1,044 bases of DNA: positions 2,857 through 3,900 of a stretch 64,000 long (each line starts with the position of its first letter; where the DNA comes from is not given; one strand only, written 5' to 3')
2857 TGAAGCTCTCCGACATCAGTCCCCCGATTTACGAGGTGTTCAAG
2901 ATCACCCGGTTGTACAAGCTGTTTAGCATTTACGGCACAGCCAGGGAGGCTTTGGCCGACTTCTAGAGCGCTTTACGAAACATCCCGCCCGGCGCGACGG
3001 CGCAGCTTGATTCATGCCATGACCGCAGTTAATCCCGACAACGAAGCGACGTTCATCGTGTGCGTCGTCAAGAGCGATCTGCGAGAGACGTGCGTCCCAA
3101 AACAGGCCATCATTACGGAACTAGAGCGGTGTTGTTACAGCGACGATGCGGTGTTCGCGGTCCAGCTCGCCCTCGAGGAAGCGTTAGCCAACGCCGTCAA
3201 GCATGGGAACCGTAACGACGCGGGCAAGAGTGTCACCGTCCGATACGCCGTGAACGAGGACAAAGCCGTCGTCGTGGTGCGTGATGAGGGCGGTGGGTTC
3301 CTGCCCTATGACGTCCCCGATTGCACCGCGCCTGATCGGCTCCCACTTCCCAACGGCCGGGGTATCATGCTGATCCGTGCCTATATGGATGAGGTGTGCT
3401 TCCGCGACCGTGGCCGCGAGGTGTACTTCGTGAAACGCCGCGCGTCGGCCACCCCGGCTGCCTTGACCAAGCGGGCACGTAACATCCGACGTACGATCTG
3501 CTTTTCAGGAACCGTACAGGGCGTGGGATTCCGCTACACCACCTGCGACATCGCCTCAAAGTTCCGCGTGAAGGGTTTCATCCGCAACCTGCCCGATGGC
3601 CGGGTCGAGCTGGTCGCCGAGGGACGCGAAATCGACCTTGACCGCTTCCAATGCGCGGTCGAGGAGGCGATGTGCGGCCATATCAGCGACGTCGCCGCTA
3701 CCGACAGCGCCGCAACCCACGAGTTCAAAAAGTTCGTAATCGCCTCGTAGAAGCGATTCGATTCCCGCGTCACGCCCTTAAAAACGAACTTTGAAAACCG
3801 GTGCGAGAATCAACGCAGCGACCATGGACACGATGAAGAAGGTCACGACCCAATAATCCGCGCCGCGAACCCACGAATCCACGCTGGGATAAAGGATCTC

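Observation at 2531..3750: RsbW/SpoIIAB-type kinase fused to an acylphosphatase domain, paired with an STAS antagonist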

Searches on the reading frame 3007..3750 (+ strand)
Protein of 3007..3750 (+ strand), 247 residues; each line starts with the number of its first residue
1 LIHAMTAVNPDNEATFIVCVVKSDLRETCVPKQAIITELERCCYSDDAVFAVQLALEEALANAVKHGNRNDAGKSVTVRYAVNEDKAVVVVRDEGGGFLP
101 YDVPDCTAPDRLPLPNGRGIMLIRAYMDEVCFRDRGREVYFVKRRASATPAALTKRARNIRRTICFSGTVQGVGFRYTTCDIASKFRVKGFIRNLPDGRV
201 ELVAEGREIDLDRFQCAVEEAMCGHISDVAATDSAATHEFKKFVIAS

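Call 3: search_protein_families(library=pfam, proteins=[window:3007-3750:+], max_evalue=0.01)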
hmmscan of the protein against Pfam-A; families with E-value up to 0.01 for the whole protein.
window:3007-3750:+ (247 aa): 3 families
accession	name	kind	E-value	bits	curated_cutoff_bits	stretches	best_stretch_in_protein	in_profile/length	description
PF13581.12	HATPase_c_2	-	2.3e-22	79.8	27.4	1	40-143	20-127/127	Histidine kinase-like ATPase domain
PF00708.24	Acylphosphatase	-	9.1e-18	64.8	22.5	1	164-245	3-85/85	Acylphosphatase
PF02518.31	HATPase_c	-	3.3e-05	24.7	26.4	1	52-104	6-55/111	Histidine kinase-, DNA gyrase B-, and HSP90-like ATPase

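Call 4: search_protein_families(library=ncbifam, proteins=[window:3007-3750:+], max_evalue=0.01)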
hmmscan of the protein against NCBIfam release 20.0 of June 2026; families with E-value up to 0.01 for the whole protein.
window:3007-3750:+ (247 aa): 36 families (the best 25 are shown)
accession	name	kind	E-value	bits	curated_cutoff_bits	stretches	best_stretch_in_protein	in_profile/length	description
NF011001.0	PRK14427.1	equivalog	6.6e-16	58.5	100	1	148-245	5-103/105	acylphosphatase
NF011019.0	PRK14448.1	equivalog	7.3e-16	58.1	100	1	161-245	3-88/90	acylphosphatase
NF011009.0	PRK14435.1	equivalog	2.2e-15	56.5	119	1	164-245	6-87/90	acylphosphatase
NF010995.0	PRK14420.1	equivalog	4.1e-15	56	110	1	163-245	5-88/91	acylphosphatase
NF011000.0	PRK14426.1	equivalog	6.6e-14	51.7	89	1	164-245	8-91/92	acylphosphatase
NF011007.0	PRK14433.1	equivalog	8e-13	48.4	100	1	161-216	3-58/88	acylphosphatase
NF011013.0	PRK14441.1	equivalog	9.4e-13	48.1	114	1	157-210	2-55/93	acylphosphatase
NF011006.0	PRK14432.1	equivalog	1e-12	48.5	105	1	165-243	7-88/92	acylphosphatase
NF010997.0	PRK14422.1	equivalog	1e-12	48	95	1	158-244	4-91/93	acylphosphatase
NF011023.0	PRK14452.1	equivalog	3.5e-12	46.4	113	1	151-221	11-81/107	acylphosphatase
NF011016.0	PRK14444.1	equivalog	8.3e-12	45.3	103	1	161-214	5-58/92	acylphosphatase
NF011020.0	PRK14449.1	equivalog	1.6e-11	44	103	1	165-211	8-54/90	acylphosphatase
NF011002.0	PRK14428.1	equivalog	1.9e-11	43.8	120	1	156-224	4-69/97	acylphosphatase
NF011015.0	PRK14443.1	equivalog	2.2e-11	44.1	131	1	166-243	10-89/93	acylphosphatase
NF011005.0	PRK14431.1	equivalog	2.4e-11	43.6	108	1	163-222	5-63/89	acylphosphatase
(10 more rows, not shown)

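Call 5: find_homologous_proteins(query=window:3007-3750:+)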
Query window:3007-3750:+ (247 aa): 683 proteins with E <= 0.001 among 1535 candidates; the best 120 are listed.
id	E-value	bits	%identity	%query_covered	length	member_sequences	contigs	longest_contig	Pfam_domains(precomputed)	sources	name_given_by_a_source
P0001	5.1e-146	502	93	98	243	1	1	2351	PF00708.25,PF13581.13,PF02518.32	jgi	jgi:serine/threonine-protein kinase RsbW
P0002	2.3e-142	490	90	98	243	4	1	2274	PF00708.25,PF13581.13,PF02518.32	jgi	-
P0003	3.9e-142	490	91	98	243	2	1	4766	PF00708.25,PF13581.13,PF02518.32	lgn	-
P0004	6.4e-142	489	91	98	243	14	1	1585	PF00708.25,PF13581.13,PF02518.32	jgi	-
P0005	1.2e-141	488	91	98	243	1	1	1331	PF00708.25,PF13581.13,PF02518.32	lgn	-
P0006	2.6e-137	474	88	98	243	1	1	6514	PF00708.25,PF13581.13,PF02518.32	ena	-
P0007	6.2e-137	473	87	98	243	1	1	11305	PF00708.25,PF13581.13,PF02518.32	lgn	-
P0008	3.1e-129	448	84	98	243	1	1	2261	PF00708.25,PF13581.13,PF02518.32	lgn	-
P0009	2.3e-127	441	82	98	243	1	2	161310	PF00708.25,PF13581.13,PF02518.32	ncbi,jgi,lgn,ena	-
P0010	4.1e-126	437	82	98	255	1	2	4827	PF00708.25,PF13581.13,PF02518.32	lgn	-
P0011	2.5e-122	425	79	98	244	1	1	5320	PF00708.25,PF13581.13,PF02518.32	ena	-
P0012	3.0e-122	425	79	99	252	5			PF00708.25,PF13581.13,PF02518.32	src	-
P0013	3.2e-122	425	80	98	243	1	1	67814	PF00708.25,PF13581.13,PF02518.32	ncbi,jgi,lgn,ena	-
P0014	4.5e-121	421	80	98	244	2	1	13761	PF00708.25,PF13581.13,PF02518.32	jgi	-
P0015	1.5e-119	416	77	98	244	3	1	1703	PF00708.25,PF13581.13,PF02518.32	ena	-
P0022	2.2e-99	350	67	98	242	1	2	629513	PF00708.25,PF13581.13,PF02518.32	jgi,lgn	jgi:serine/threonine-protein kinase RsbW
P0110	6.5e-58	214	68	58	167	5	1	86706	PF13581.13,PF02518.32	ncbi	-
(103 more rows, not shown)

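Call 8: find_encoding_contigs(protein=P0022, flank=8000, max_places=2)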
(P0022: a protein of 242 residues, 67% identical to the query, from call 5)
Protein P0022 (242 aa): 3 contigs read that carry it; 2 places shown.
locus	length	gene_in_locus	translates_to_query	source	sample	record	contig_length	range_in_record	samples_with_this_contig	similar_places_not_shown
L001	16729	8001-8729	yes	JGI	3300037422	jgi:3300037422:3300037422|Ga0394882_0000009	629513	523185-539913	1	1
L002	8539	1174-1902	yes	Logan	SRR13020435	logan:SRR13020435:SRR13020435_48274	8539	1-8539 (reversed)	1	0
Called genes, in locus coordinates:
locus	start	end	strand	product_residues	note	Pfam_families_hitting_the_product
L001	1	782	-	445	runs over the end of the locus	PF00990:GGDEF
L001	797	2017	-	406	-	PF13487:HD_5, PF01966:HD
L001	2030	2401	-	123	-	PF00072:Response_reg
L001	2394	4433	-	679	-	PF00989:PAS (weak), PF08448:PAS_4 (weak), PF13188:PAS_8 (weak), PF00512:HisKA, PF02518:HATPase_c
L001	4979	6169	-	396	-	PF00438:S-AdoMet_synt_N, PF02772:S-AdoMet_synt_M, PF02773:S-AdoMet_synt_C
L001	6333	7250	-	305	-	PF00882:Zn_dep_PLPC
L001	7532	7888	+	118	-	PF01740:STAS, PF13466:STAS_2 (weak)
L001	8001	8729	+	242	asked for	PF13581:HATPase_c_2, PF02518:HATPase_c (weak), PF00708:Acylphosphatase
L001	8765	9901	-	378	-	PF00155:Aminotran_1_2, PF01041:DegT_DnrJ_EryC1, PF00266:Aminotran_5 (weak)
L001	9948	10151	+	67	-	-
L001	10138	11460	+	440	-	PF03446:NAD_binding_2 (weak), PF03721:UDPG_MGDP_dh_N, PF00984:UDPG_MGDP_dh, PF03720:UDPG_MGDP_dh_C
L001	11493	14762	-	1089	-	-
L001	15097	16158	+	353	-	PF18152:DAHP_snth_FXD, PF00793:DAHP_synth_1, PF03102:NeuB (weak)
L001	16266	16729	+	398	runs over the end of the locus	PF25917:BSH_RND, PF25919:BSH_CusB (faint), PF25973:BSH_CzcB (faint), PF25954:Beta-barrel_RND_2, PF25990:Beta-barrel_YknX, PF26002:Beta-barrel_AprE (weak)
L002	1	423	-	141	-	?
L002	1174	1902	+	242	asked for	PF13581:HATPase_c_2, PF02518:HATPase_c (weak), PF00708:Acylphosphatase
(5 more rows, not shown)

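Call 9: find_encoding_contigs(protein=P0110, flank=8000, max_places=2)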
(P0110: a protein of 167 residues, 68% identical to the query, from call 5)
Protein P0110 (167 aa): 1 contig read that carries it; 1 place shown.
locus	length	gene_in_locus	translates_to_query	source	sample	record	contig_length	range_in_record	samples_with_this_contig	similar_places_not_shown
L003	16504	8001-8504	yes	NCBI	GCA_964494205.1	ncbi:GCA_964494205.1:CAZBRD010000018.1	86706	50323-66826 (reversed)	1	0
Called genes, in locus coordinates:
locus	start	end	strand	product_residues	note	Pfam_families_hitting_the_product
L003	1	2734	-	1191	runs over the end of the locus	PF05547:Peptidase_M6, PF23237:HYR_4C (weak)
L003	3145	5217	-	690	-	PF00930:DPPIV_N (faint), PF26550:Tricorn_2nd (faint), PF26549:Tricorn_N, PF07676:PD40, PF26549:Tricorn_N, PF05448:AXE1 (weak), PF00326:Peptidase_S9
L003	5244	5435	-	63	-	PF14255:Zn_ribbon_21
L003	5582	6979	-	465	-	PF05977:MFS_3, PF07690:MFS_1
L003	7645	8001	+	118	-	PF01740:STAS, PF13466:STAS_2 (weak)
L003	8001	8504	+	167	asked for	PF13581:HATPase_c_2, PF02518:HATPase_c (weak)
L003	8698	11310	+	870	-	PF08305:NPCBM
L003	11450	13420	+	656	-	PF08305:NPCBM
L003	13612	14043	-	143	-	-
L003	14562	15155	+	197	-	PF13302:Acetyltransf_3, PF00583:Acetyltransf_1, PF13420:Acetyltransf_4 (weak)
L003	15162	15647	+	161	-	PF13671:AAA_33 (weak)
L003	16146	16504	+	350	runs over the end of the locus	PF18306:LDcluster4, PF03641:Lysine_decarbox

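Call 16: find_related_loci(query=A1, collection=genome_contigs, flank=6000)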
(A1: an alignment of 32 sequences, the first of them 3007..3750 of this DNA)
Query A1 (247 aa) in genome_contigs; peptide patterns used: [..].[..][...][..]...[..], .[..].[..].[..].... (x = any residue, [..] = any of these).
500 stretches matched a pattern; 441 encode a relative of the query (tblastn E <= 1e-3); the best 80 are kept; 80 distinct loci.
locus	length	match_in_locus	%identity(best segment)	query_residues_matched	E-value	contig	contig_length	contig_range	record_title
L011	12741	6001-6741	77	2-247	9e-127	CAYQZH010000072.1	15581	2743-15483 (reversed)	MAG TPA_asm: uncultured Phycisphaera sp. isolate SRP119689_co1_320 genome assembly, contig: NODE_5324_length_15581_cov_6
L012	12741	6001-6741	75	2-247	2e-123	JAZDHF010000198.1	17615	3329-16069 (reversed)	MAG: Planctomycetota bacterium isolate MEGAHIT-group-0.304 k141_7996412, whole genome shotgun sequence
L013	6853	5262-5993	70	2-246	2e-112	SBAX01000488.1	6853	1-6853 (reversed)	MAG: Phycisphaera mikurensis isolate Bin_18_1 Hy_contig7397, whole genome shotgun sequence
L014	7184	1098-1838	64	1-246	8e-100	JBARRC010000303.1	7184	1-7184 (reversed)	MAG: Phycisphaerae bacterium isolate MFD13433_ilm_asm_bin31 k127_144745, whole genome shotgun sequence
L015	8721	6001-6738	63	2-246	5e-99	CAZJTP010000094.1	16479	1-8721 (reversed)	MAG TPA_asm: uncultured Phycisphaeraceae bacterium isolate binchicken_co116_291 genome assembly, contig: NODE_3496_lengt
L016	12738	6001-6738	62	2-246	1e-98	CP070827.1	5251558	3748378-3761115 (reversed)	MAG: Phycisphaerales bacterium isolate bin11 chromosome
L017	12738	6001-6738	61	2-246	9e-97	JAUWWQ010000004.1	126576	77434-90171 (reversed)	MAG: Planctomycetota bacterium isolate CSMAG_2662 CSMAG_2662_k127_5028110_length_126576_cov_27.9131, whole genome shotgu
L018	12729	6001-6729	60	5-245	1e-94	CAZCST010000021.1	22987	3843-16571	MAG TPA_asm: uncultured Phycisphaera sp. isolate binchicken_co200_315 genome assembly, contig: k141_1585099, whole genom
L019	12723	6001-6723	61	5-246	1e-93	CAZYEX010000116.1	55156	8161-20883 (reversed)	MAG TPA_asm: uncultured Phycisphaera sp. isolate binchicken_co165_75 genome assembly, contig: k141_1530601, whole genome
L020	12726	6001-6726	60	5-246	2e-93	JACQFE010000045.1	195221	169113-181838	MAG: Planctomycetota bacterium isolate NC_groundwater_1039_Pr1_S-0.65um_57_94 Montesol18_Sp65_coassembly_scaffold_607129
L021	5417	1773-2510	58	2-245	7e-93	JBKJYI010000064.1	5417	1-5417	MAG: Phycisphaerae bacterium isolate swi_bin.202 k127_19587412, whole genome shotgun sequence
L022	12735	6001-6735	60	2-245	1e-90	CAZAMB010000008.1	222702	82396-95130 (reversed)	MAG TPA_asm: uncultured Phycisphaera sp. isolate SRP323723_co1_85 genome assembly, contig: NODE_37_length_222702_cov_14.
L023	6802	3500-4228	59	5-246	8e-90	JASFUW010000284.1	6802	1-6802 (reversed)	MAG: Phycisphaerae bacterium isolate D1105M12metaG_Bin_242 D1105M12metaG_FD_scaffold_1495_c1, whole genome shotgun seque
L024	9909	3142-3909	54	4-246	2e-88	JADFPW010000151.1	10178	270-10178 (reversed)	MAG: Planctomycetota bacterium isolate B76T1L10 B76T1L10_NODE11062, whole genome shotgun sequence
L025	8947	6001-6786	56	5-246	4e-88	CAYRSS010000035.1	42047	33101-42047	MAG TPA_asm: uncultured Phycisphaeraceae bacterium isolate SRP329715_co1_283 genome assembly, contig: NODE_1179_length_4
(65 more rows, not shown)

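Call 27: search_solved_structures(query=window:3019-3750:+, show_alignments=4, max_evalue=0.001)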
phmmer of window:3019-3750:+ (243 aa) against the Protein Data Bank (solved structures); distinct sequences matched with E-value up to 0.001: 26.
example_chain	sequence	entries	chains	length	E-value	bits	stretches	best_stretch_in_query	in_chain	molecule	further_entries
2fhm_A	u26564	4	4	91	8e-11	45.2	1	160-240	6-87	Probable acylphosphatase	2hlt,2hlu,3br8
9qih_A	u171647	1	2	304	9.8e-10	41.6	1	69-142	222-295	SenB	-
1v3z_A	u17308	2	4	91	4.4e-08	36.2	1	157-206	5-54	Acylphosphatase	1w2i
2w4d_A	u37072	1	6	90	4.6e-08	36.2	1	157-206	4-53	ACYLPHOSPHATASE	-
6m36_A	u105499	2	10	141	5.1e-08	36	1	36-130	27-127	Serine-protein kinase RsbW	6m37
4ojh_A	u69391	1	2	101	8.7e-08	35.2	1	162-217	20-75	Acylphosphatase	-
2bjd_A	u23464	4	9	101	1.1e-07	35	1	162-216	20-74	ACYLPHOSPHATASE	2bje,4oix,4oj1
1y9o_A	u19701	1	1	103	1.1e-07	34.9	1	162-216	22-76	Acylphosphatase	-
4ojg_A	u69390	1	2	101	1.6e-07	34.4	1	162-211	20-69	Acylphosphatase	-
4oj3_A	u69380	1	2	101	1.6e-07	34.4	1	162-211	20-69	Acylphosphatase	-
7chx_A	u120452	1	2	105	1.8e-07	34.2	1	161-217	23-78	Acylphosphatase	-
2gv1_A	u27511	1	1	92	2.9e-07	33.6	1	163-210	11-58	Probable acylphosphatase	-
8bv9_A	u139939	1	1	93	3e-07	33.5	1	163-210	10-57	Acylphosphatase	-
9sv1_A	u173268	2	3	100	3.5e-07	33.3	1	163-210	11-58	Acylphosphatase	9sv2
3tnv_A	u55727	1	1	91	3.7e-07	33.2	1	162-205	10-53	Acylphosphatase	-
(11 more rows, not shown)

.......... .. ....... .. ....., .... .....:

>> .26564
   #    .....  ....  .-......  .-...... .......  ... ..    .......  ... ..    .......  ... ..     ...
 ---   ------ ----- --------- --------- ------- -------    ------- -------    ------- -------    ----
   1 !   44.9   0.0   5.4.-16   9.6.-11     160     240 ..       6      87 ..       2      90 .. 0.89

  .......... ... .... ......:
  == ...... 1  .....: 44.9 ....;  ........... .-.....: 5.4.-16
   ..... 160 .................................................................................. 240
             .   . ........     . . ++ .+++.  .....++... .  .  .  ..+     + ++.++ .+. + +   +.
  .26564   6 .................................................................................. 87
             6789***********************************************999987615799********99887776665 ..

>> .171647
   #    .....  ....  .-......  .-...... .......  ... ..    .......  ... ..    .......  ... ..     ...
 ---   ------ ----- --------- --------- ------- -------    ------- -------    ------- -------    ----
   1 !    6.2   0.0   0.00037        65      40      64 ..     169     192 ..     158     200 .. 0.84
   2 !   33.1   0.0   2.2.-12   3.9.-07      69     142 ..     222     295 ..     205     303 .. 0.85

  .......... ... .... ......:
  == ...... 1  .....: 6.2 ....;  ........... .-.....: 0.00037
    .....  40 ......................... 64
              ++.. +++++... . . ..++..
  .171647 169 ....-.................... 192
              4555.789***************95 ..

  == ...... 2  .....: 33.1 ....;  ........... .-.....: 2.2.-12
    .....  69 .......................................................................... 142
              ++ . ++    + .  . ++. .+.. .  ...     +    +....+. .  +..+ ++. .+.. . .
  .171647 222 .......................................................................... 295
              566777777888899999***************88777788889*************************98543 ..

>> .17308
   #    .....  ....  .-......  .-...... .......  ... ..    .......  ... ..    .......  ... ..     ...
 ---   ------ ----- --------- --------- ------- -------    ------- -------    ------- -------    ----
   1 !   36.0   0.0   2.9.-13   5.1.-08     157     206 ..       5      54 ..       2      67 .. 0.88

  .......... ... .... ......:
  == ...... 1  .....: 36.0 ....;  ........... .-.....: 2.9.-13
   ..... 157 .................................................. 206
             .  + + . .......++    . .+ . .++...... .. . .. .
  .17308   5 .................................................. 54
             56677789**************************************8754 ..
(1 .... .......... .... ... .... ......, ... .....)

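Call 45: predict_structure(alignment_id=A2)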
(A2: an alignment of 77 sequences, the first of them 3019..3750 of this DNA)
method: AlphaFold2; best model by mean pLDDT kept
length: 243 residues; sequences in the alignment: 77
mean_pLDDT: 88.4   pTM: 0.57
mean pLDDT of the five models: 88.4, 87.6, 85.6, 85.3, 85.2
residues with pLDDT >= 90: 166; 70-90: 49; 50-70: 23; < 50: 5
segments of 3 or more residues with pLDDT < 50: 149-152
pLDDT, mean of each block of 10 residues (from residue 1): 81 95 92 94 90 92 91 96 96 78 65 72 89 92 62 78 94 96 96 97 92 95 95 92 91
secondary structure, 60 per line:
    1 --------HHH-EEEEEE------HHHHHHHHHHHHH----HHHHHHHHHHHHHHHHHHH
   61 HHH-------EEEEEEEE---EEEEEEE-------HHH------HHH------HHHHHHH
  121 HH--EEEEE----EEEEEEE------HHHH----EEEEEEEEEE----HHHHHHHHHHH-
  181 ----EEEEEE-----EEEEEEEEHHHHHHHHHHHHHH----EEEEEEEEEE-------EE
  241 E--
elements in order: E13-18 H25-37 H42-63 E71-78 E82-88 H114-122 E125-129 E134-140 H147-150 E155-164 H169-179 E185-190 E196-203 H204-217 E222-231 E239-241

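Call 50: fold_search(model_id=the predicted structure, library=pdb)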
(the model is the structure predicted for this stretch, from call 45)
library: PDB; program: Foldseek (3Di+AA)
matches with E <= 10: 1479; with E <= 0.001: 66
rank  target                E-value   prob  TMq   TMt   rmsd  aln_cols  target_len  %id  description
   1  9qih_B                2.3e-09  1.00  0.49  0.41   2.7       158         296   24  Structure of response regulator LvrC from Leptospira (released 2026-03-25)
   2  6m37_C                2.4e-09  1.00  0.42  0.85   2.5       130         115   25  The crystal structure of B. subtilis RsbV/RsbW complex in the hexagonal crystal form (released 2020-07-15)
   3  9qih_A                4.7e-09  1.00  0.49  0.41   2.2       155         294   24  Structure of response regulator LvrC from Leptospira (released 2026-03-25)
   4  6m37_A                6.7e-09  1.00  0.41  0.84   3.1       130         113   25  The crystal structure of B. subtilis RsbV/RsbW complex in the hexagonal crystal form (released 2020-07-15)
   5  4ojh_A                3.7e-08  1.00  0.35  0.89   1.6        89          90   34  The crystal structure of truncated, Y86E mutant of S. solfataricus acylphosphatase (released 2014-06-04)
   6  6m36_G                3.7e-08  1.00  0.39  0.89   2.7       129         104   23  The crystal structure of B. subtilis RsbV/RsbW complex in the monoclinic crystal form (released 2020-07-15)
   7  6m36_C                3.7e-08  1.00  0.40  0.89   2.5       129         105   22  The crystal structure of B. subtilis RsbV/RsbW complex in the monoclinic crystal form (released 2020-07-15)
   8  1til_E                3.7e-08  1.00  0.45  0.75   3.8       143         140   20  Crystal Structures of the ADP and ATP bound forms of the Bacillus Anti-sigma factor SpoIIAB in complex with the Anti-a (released 2004-06-15)
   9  4oj3_B                4.9e-08  1.00  0.35  0.87   1.9        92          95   32  The crystal structure of V84P mutant of S. solfataricus Acylphosphatase (released 2014-06-04)
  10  6m36_I                5.2e-08  1.00  0.39  0.88   2.6       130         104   22  The crystal structure of B. subtilis RsbV/RsbW complex in the monoclinic crystal form (released 2020-07-15)
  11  1l0o_A                6.3e-08  1.00  0.48  0.79   3.5       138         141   18  Crystal Structure of the Bacillus stearothermophilus Anti-Sigma Factor SpoIIAB with the Sporulation Sigma Factor Sigma (released 2002-04-03)
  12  6m36_A                6.7e-08  1.00  0.39  0.88   2.6       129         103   22  The crystal structure of B. subtilis RsbV/RsbW complex in the monoclinic crystal form (released 2020-07-15)
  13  1th8_A                8.0e-08  1.00  0.44  0.78   3.7       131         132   21  Crystal Structures of the ADP and ATP bound forms of the Bacillus Anti-sigma factor SpoIIAB in complex with the Anti-a (released 2004-06-15)
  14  4ojg_A                9.6e-08  1.00  0.35  0.89   1.7        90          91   32  The crystal structure of V84D mutant of S. solfataricus acylphosphatase (released 2014-06-04)
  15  1tid_C                9.6e-08  1.00  0.46  0.80   3.5       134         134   21  Crystal Structures of the ADP and ATP bound forms of the Bacillus Anti-sigma factor SpoIIAB in complex with the Anti-a (released 2004-06-15)
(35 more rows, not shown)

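Call 51: search_protein_representatives(alignment_id=A2)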
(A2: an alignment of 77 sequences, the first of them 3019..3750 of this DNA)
Query: 77 sequences, 243 profile positions. Proteins with E-value up to 0.001 (for the whole library): 36064; up to 1e-10: 8997; up to 1e-30: 240. The best 150 are listed.
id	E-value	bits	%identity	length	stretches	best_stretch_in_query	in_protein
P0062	9.4e-110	382.1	-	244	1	1-242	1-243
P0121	1.7e-91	322.4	-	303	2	3-141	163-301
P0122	4.0e-60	219.6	-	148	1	1-145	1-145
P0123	9.9e-53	195.4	-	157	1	1-142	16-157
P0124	5.9e-49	183.1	-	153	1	13-144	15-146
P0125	1.2e-46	175.5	-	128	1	117-242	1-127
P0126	3.2e-46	174.1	-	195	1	40-142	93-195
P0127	1.2e-45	172.3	-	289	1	11-136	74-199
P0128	1.3e-43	165.5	-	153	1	13-141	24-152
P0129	4.9e-43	163.7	-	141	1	11-146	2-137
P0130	1.3e-42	162.2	-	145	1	11-142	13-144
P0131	1.1e-41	159.2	-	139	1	14-141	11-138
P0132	3.3e-41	157.7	-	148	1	14-142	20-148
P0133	3.6e-41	157.6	-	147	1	14-147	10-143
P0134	4.6e-41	157.2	-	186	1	11-143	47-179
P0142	1.0e-39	152.8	-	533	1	9-140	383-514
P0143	1.9e-39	151.9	-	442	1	9-140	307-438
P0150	3.7e-39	151.0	-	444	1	15-192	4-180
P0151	4.1e-39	150.8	-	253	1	14-149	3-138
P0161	3.5e-38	147.8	-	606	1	13-141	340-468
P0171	1.5e-37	145.7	-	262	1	17-142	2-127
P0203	1.3e-35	139.3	-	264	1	11-165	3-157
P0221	1.1e-34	136.3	-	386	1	29-142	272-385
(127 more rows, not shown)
